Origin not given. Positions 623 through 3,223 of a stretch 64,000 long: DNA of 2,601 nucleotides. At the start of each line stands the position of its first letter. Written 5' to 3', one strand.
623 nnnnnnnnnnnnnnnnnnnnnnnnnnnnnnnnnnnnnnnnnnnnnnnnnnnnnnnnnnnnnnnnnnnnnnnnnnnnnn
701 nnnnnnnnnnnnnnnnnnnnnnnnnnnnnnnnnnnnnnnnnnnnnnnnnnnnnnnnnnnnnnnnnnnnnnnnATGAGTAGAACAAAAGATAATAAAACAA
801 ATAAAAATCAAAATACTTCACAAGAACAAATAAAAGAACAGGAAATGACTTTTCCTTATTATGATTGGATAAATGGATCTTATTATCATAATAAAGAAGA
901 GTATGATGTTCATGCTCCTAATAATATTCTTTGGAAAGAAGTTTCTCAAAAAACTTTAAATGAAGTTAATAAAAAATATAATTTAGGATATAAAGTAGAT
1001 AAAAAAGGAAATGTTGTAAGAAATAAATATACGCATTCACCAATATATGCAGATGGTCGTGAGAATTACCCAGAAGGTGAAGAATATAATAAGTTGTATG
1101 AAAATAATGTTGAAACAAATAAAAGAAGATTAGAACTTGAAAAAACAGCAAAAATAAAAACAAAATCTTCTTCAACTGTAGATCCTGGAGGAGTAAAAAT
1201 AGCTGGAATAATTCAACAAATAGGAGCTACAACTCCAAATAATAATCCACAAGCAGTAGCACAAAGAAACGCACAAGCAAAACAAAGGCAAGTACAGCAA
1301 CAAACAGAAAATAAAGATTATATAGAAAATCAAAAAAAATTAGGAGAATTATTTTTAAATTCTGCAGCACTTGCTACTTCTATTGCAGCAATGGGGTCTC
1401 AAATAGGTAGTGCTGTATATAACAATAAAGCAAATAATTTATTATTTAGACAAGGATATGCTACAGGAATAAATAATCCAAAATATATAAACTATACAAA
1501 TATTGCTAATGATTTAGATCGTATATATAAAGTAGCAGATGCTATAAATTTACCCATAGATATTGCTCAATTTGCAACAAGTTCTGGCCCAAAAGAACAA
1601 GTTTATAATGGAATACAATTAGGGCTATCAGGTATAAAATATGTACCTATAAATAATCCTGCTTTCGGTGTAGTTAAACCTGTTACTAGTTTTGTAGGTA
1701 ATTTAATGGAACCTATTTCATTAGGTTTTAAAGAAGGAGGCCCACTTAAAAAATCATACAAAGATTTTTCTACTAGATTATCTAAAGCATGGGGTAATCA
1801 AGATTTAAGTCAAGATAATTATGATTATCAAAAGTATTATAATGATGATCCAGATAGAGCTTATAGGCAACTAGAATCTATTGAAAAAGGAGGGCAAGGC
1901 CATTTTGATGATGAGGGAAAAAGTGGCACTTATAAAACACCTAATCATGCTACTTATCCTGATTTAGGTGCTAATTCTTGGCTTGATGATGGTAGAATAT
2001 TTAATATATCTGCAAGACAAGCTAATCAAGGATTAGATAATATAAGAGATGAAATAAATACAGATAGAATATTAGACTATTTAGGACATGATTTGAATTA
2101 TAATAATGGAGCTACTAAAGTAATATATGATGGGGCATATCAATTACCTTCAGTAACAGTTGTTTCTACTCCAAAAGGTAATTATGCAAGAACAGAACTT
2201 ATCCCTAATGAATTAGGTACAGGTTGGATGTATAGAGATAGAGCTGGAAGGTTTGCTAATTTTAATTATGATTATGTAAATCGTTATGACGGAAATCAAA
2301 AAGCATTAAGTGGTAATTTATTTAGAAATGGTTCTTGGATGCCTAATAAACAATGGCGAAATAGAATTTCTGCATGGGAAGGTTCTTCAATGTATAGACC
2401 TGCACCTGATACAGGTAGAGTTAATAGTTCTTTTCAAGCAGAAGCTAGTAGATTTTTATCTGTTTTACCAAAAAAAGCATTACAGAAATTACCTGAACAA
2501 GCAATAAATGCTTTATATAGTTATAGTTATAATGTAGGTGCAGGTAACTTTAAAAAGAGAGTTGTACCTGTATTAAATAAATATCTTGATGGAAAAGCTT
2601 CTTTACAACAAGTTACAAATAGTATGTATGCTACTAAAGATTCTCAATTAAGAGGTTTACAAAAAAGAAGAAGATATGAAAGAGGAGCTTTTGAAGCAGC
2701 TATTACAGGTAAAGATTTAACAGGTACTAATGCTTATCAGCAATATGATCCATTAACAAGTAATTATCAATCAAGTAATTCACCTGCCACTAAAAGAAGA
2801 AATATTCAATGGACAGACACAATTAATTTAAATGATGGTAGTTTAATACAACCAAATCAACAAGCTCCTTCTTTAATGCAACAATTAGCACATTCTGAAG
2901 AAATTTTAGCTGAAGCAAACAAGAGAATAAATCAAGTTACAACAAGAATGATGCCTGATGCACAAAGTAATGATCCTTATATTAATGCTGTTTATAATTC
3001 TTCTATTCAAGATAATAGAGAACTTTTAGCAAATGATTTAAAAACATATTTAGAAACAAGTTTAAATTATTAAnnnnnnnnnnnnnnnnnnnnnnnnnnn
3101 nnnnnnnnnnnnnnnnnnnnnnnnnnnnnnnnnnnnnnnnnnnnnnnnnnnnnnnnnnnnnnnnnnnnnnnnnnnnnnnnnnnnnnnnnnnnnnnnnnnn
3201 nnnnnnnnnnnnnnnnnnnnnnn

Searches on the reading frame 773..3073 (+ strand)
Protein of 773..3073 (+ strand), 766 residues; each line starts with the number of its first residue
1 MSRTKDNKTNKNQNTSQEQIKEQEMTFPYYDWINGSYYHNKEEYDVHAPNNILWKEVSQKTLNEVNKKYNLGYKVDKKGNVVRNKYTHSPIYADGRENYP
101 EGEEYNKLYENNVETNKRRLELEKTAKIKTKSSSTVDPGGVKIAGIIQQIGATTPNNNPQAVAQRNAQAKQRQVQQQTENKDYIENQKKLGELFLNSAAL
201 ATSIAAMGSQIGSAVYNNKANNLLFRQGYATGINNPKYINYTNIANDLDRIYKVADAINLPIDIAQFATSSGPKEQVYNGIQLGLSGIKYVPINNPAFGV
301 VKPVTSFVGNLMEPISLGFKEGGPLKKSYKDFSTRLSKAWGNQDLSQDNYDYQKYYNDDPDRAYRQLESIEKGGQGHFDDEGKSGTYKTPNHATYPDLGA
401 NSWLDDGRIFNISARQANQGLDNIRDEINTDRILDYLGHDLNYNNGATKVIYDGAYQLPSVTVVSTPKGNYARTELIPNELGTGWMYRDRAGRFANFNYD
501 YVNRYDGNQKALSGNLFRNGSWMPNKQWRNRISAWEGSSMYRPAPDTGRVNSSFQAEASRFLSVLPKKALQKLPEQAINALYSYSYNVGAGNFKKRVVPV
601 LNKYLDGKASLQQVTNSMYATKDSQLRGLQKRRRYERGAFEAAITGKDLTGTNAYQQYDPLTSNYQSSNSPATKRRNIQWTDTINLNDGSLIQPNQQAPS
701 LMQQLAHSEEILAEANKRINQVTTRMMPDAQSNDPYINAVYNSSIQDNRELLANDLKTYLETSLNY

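Call 43: search_protein_families(library=pfam, proteins=[window:773-3073:+], max_evalue=0.001)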
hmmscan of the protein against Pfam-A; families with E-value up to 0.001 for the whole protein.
window:773-3073:+ (766 aa): 1 family
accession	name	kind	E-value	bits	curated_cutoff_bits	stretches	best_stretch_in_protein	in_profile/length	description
PF00959.24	Phage_lysozyme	-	5.3e-06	27.2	22.3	1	565-636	55-125/125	Phage lysozyme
